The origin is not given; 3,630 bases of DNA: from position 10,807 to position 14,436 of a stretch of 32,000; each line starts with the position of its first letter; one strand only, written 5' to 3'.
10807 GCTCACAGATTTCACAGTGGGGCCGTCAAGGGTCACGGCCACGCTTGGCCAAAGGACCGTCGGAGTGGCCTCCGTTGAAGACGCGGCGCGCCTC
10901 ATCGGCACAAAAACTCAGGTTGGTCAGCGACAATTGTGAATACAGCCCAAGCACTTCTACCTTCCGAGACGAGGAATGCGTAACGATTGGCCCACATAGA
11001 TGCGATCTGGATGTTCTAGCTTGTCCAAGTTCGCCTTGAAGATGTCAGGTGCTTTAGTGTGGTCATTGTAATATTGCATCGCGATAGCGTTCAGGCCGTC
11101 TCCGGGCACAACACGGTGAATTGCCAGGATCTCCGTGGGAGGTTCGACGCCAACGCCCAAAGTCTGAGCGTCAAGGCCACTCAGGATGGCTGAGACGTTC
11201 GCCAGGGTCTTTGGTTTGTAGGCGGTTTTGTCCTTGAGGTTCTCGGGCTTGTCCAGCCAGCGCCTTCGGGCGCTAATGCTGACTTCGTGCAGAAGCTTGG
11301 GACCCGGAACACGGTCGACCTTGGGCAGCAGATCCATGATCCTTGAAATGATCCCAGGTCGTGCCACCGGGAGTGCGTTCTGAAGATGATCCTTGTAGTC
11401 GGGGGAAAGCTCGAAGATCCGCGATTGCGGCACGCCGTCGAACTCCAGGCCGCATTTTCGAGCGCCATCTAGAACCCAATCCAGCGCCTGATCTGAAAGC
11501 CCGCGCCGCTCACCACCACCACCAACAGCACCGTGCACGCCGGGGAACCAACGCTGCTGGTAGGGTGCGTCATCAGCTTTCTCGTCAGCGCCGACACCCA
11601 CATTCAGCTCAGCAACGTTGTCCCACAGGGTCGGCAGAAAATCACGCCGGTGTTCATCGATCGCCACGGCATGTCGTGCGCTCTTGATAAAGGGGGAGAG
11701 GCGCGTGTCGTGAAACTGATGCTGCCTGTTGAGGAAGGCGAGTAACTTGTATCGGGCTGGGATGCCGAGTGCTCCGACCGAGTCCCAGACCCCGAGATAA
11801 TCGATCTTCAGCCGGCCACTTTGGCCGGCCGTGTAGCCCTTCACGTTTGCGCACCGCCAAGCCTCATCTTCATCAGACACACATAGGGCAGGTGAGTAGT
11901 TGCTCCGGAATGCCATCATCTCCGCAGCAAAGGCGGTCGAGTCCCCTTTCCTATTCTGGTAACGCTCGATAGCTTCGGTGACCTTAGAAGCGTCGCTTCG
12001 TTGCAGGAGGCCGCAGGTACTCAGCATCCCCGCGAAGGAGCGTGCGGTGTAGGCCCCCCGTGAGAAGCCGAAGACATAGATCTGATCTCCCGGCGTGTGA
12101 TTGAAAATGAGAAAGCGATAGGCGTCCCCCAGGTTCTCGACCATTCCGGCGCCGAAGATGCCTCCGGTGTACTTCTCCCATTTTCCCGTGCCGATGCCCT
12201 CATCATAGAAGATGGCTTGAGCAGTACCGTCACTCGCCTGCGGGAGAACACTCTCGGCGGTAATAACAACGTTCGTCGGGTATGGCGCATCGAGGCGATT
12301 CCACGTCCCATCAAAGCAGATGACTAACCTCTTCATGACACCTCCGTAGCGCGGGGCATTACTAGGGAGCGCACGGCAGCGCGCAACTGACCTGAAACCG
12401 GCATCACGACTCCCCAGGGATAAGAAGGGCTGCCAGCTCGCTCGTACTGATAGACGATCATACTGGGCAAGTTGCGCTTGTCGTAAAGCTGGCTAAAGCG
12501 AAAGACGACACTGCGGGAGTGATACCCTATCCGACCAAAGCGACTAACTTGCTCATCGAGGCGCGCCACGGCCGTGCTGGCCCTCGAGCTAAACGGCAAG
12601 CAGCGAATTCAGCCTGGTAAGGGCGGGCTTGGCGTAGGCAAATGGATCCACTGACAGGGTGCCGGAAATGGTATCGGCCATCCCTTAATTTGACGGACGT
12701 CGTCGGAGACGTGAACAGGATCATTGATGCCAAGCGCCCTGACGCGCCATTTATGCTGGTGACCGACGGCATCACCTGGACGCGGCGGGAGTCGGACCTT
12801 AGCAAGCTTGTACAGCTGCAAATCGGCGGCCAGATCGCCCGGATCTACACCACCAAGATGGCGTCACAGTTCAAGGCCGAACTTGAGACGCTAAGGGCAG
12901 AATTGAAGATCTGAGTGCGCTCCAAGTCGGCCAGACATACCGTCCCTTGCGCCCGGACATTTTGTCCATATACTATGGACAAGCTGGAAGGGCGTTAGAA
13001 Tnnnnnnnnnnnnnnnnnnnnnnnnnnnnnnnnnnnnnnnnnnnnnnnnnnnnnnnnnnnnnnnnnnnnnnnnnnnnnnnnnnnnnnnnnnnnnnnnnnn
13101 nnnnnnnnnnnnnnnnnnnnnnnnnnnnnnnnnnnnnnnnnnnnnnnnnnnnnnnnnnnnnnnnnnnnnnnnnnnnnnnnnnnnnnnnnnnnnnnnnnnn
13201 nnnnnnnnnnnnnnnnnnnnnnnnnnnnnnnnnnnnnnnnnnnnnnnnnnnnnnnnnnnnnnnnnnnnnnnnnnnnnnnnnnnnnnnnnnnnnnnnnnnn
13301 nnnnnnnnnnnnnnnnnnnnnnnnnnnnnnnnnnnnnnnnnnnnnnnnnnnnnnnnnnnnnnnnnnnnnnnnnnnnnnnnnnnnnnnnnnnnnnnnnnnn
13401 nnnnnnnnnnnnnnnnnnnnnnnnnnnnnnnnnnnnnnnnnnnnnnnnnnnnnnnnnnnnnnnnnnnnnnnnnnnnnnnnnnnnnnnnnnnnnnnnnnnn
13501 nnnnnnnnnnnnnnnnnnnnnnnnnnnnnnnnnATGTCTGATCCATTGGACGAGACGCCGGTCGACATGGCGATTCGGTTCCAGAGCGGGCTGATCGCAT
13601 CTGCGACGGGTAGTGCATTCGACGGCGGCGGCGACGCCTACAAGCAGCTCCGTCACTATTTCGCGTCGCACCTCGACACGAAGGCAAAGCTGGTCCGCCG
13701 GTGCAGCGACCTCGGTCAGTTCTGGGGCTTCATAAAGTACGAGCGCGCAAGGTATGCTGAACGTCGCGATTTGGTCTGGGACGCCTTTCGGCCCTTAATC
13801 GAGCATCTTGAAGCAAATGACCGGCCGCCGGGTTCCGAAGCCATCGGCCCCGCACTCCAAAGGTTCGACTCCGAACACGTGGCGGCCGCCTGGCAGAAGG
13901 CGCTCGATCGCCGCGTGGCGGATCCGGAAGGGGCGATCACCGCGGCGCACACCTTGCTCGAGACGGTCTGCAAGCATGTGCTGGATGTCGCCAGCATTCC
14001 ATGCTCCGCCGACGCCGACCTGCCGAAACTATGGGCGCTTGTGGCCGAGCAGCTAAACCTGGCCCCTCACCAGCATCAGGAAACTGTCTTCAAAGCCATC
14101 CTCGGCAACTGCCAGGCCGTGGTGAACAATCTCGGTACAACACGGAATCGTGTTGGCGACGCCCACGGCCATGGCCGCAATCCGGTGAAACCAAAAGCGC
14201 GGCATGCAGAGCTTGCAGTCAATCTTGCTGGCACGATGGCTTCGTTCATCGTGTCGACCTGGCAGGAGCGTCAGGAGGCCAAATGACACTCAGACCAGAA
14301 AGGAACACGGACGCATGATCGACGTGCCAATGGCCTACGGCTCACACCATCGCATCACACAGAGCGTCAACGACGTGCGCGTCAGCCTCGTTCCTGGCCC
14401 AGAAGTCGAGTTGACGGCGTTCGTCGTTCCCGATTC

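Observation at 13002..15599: Compact four-gene cassette: HTH protein, Abi_C/HEPN protein, small ORF, TIR protein - candidate undescribed defence module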

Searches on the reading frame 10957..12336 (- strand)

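Call 8: search_protein_families(library=padloc, proteins=[window:10957-12336:-], max_evalue=0.1)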
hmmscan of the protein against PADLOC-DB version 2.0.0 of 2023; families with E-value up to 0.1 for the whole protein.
window:10957-12336:- (459 aa): 0 families

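Call 9: search_protein_families(library=pfam, proteins=[window:10957-12336:-], max_evalue=0.01)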
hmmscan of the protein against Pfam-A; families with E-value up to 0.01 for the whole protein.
window:10957-12336:- (459 aa): 2 families
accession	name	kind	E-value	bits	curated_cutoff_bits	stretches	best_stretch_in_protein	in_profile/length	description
PF09994.14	T6SS_Tle1-like_cat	-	7.8e-74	249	27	1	2-290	1-286/287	T6SS, Phospholipase effector Tle1-like, catalytic domain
PF01476.26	LysM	-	2.9e-07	30.8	20.9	1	407-455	1-43/43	LysM domain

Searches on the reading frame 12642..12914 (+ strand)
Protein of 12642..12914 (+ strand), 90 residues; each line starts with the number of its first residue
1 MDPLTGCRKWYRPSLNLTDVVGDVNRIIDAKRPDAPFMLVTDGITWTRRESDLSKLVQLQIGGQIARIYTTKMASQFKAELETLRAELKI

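Call 8: search_protein_families(library=padloc, proteins=[window:12642-12914:+], max_evalue=0.1)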
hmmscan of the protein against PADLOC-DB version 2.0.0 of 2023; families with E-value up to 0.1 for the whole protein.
window:12642-12914:+ (90 aa): 0 families

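Call 9: search_protein_families(library=pfam, proteins=[window:12642-12914:+], max_evalue=0.01)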
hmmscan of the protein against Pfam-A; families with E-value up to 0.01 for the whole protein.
window:12642-12914:+ (90 aa): 0 families

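Call 12: search_protein_families(library=ncbifam, proteins=[window:12642-12914:+], max_evalue=0.1)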
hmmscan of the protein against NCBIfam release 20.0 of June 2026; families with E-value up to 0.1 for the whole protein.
window:12642-12914:+ (90 aa): 0 families

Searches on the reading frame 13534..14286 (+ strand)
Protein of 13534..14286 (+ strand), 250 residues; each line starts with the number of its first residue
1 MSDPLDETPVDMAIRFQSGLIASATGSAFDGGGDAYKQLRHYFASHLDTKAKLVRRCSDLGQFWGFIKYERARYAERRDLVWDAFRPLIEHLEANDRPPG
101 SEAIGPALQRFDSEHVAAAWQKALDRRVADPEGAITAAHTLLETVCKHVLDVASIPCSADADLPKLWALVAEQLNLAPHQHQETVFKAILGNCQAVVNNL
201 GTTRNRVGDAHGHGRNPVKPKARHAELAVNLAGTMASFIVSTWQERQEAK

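Call 5: search_protein_families(library=pfam, proteins=[window:13534-14286:+], max_evalue=1)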
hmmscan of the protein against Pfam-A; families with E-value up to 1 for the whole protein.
window:13534-14286:+ (250 aa): 1 family
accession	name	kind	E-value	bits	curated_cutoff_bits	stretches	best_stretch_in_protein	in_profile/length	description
PF14355.11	Abi_C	-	2.2e-18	66.6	24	1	164-240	1-82/83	Abortive infection C-terminus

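Call 6: search_protein_families(library=padloc, proteins=[window:13534-14286:+], max_evalue=1)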
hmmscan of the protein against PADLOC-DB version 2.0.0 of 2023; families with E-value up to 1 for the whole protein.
window:13534-14286:+ (250 aa): 1 family
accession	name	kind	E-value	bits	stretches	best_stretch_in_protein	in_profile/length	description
PDLC02347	AbiJ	-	5e-19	67.1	1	129-242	164-276/281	AbiJ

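Call 12: search_protein_families(library=ncbifam, proteins=[window:13534-14286:+], max_evalue=0.1)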
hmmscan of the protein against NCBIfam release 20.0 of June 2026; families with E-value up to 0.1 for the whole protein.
window:13534-14286:+ (250 aa): 0 families

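Call 20: find_homologous_proteins(query=window:13534-14286:+)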
Query window:13534-14286:+ (250 aa): 2714 proteins with E <= 0.001 among 3346 candidates; the best 120 are listed.
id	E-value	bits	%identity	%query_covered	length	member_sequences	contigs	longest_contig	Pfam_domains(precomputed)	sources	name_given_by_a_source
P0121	1.3e-166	571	100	100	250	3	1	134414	PF14355.13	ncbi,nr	ncbi:MAG: abortive phage resistance protein [Reyranella sp.]|nr:MAG: abortive phage resistance prote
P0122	1.3e-144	498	88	100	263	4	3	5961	PF14355.13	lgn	-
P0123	2.3e-126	439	78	99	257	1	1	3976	PF14355.13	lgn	-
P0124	3.2e-120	419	75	99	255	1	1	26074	PF14355.13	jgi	jgi:Abortive infection C-terminus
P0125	6.3e-116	405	74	98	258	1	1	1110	PF14355.13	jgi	jgi:hypothetical protein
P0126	1.1e-115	404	71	99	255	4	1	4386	PF14355.13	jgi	jgi:hypothetical protein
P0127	5.3e-115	402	73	98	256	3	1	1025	PF14355.13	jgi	jgi:abortive infection Abi-like protein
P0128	9.5e-115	401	75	97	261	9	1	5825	PF14355.13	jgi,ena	jgi:hypothetical protein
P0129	2.7e-114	399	74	96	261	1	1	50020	PF14355.13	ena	-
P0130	3.2e-114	399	72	99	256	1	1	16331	PF14355.13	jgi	jgi:Abortive infection C-terminus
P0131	6.8e-114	398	73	98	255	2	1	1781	PF14355.13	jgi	jgi:Abortive infection C-terminus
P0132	7.6e-114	398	71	98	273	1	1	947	PF14355.13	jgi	jgi:hypothetical protein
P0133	3.1e-113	396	71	98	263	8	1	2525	PF14355.13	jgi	jgi:hypothetical protein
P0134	3.2e-113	396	72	99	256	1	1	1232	PF14355.13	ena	-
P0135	4.8e-113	395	70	98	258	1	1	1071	PF14355.13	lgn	-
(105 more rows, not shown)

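Call 22: find_encoding_contigs(protein=P0122, flank=6000, max_places=3)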
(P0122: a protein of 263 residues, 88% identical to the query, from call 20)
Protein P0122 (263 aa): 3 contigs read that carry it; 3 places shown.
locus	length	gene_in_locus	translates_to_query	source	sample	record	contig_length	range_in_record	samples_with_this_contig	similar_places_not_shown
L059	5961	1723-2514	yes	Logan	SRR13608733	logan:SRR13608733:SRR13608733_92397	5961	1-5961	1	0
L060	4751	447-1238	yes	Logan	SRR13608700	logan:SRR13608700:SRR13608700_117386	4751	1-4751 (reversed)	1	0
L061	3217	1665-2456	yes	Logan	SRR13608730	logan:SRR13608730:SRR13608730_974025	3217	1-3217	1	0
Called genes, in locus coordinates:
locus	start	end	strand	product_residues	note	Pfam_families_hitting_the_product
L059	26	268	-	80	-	-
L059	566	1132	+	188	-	PF04556:DpnII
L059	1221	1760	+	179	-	-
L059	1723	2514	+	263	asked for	PF14355:Abi_C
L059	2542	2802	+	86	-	-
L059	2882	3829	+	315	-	PF01582:TIR (weak), PF13676:TIR_2, PF27176:Y4lF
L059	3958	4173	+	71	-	-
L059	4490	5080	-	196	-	PF02586:SRAP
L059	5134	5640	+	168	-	PF02586:SRAP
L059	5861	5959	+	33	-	?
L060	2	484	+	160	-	?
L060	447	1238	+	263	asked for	PF14355:Abi_C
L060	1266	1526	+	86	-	-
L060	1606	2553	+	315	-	PF01582:TIR (weak), PF13676:TIR_2, PF27176:Y4lF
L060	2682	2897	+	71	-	-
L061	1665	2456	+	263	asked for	PF14355:Abi_C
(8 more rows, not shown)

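Call 23: find_related_loci(query=A2, collection=metagenome_contigs, flank=6000)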
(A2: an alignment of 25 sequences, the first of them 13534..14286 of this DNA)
Query A2 (250 aa) in metagenome_contigs; peptide patterns used: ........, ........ (x = any residue, [..] = any of these).
600 stretches matched a pattern (row limit reached: there are more); 485 encode a relative of the query (tblastn E <= 1e-3); the best 80 are kept; 80 distinct loci.
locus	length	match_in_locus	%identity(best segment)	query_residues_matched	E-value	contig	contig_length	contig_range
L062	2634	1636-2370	71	5-246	9e-121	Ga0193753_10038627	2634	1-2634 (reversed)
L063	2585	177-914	67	4-246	1e-114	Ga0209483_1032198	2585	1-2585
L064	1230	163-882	67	10-246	3e-116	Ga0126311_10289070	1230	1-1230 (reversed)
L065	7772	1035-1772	65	5-247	7e-104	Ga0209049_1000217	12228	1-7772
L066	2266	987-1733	63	2-247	6e-108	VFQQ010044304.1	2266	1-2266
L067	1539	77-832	60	1-248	1e-106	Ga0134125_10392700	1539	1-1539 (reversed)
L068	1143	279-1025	59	3-248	5e-103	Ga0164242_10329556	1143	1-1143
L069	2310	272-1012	57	2-246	3e-96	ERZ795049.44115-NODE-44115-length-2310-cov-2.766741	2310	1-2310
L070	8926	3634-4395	56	1-250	1e-92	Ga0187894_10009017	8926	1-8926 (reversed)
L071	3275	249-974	61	10-250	1e-93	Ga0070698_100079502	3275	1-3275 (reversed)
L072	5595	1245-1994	56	1-247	5e-91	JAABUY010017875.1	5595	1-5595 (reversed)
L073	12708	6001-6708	58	15-247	1e-89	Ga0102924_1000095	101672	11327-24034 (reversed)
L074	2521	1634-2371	55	3-246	1e-91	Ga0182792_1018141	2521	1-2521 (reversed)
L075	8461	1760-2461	58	16-246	8e-88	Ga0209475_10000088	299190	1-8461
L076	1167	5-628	64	42-246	1e-93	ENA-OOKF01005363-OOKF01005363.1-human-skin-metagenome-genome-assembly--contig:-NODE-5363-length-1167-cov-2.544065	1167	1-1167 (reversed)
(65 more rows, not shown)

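Call 27: find_encoding_contigs(protein=P0124, flank=6000, max_places=2)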
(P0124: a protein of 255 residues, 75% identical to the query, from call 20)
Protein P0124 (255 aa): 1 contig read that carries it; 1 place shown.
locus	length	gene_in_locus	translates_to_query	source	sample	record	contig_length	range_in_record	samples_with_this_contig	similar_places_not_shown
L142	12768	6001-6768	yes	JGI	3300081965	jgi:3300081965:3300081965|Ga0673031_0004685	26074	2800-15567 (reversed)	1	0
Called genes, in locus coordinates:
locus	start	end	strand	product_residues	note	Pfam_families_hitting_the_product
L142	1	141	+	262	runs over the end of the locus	-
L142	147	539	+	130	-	PF24722:DUF7674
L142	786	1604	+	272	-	PF08401:ArdcN, PF18818:MPTase-PolyVal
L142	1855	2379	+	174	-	PF07275:ArdA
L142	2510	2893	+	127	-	PF02452:PemK_toxin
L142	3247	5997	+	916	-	PF20464:MmeI_N, PF20465:MmeI_hel, PF20473:MmeI_Mtase, PF20466:MmeI_TRD, PF20467:MmeI_C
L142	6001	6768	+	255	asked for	PF14355:Abi_C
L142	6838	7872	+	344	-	PF04607:RelA_SpoT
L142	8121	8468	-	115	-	-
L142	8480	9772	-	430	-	-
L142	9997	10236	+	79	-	PF05406:WGR (weak)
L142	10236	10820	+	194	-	PF00589:Phage_integrase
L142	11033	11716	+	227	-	PF01656:CbiA, PF02374:ArsA_ATPase (weak), PF07015:VirC1, PF09140:MipZ (faint), PF10609:ParA (weak), PF13614:AAA_31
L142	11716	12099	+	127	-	-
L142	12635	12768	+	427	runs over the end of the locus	PF01051:Rep3_N, PF21205:Rep3_C, PF11638:DnaA_N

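Call 28: find_encoding_contigs(protein=P0123, flank=6000, max_places=2)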
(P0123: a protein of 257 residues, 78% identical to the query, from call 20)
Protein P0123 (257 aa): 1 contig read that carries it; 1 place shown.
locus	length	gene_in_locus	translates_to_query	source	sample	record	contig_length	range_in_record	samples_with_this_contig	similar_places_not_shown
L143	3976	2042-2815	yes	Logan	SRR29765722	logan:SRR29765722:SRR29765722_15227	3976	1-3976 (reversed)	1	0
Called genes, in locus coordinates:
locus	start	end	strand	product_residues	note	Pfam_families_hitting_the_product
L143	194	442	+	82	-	-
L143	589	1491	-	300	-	-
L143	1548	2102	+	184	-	PF00239:Resolvase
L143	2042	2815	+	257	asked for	PF14355:Abi_C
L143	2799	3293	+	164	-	-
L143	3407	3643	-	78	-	-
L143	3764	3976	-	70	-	?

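Call 48: search_protein_families(library=pfam, proteins=[L143:2799-3293:+], max_evalue=0.01)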
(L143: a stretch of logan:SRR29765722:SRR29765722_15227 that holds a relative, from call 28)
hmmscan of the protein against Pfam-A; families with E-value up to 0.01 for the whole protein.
L143:2799-3293:+ (164 aa): 1 family
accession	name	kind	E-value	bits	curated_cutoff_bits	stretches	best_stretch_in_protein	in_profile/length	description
PF05168.19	HEPN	-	0.0049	17.5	22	0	33-126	11-95/117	HEPN domain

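Call 49: search_protein_families(library=padloc, proteins=[L143:2799-3293:+], max_evalue=0.01)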
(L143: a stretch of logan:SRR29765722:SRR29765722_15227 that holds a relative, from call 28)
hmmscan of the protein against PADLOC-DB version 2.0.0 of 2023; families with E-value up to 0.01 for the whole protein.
L143:2799-3293:+ (164 aa): 0 families

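Call 53: search_protein_families(library=pfam, alignment_id=A3, max_evalue=0.00001)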
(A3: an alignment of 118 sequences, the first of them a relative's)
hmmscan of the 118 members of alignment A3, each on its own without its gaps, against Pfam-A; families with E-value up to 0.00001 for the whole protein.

A. member 1, L062:1010-1582:+ (190 aa): 0 families

B. families by the number of members that match (of 118 scanned): 50 families (the first 25 are shown)
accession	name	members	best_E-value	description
PF00589.27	Phage_integrase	3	2.2e-38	Phage integrase family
PF16289.11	PIN_12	3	6.8e-21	PIN domain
PF02954.25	HTH_8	3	1e-14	Bacterial regulatory protein, Fis family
PF18928.5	DUF5677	2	9.2e-11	Family of unknown function (DUF5677)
PF00749.27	tRNA-synt_1c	1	4.2e-104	tRNA synthetases class I (E and Q), catalytic domain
PF01867.21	Cas_Cas1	1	4.3e-102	CRISPR associated protein Cas1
PF07505.17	DUF5131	1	1.2e-101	Protein of unknown function (DUF5131)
PF18186.6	SLATT_4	1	4.8e-53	SMODS and SLOG-associating 2TM effector domain family 4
PF01026.27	TatD_DNase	1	2.1e-47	TatD related DNase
PF01555.25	N6_N4_Mtase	1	6.8e-46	DNA methylase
PF00239.26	Resolvase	1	1.5e-37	Resolvase, N terminal domain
PF18165.6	pP_pnuc_1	1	4.1e-37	Predicted pPIWI-associating nuclease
PF22522.2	DUF6998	1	4.6e-36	Family of unknown function (DUF6998)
PF18166.6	pP_pnuc_2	1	3.8e-34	Predicted pPIWI-associating nuclease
PF03950.23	tRNA-synt_1c_C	1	2.3e-31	tRNA synthetases class I (E and Q), anti-codon binding domain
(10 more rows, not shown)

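Call 87: search_solved_structures(query=A2, max_evalue=1, show_alignments=1)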
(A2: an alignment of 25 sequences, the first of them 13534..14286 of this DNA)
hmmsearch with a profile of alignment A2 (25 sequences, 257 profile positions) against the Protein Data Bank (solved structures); distinct sequences matched with E-value up to 1: 0.
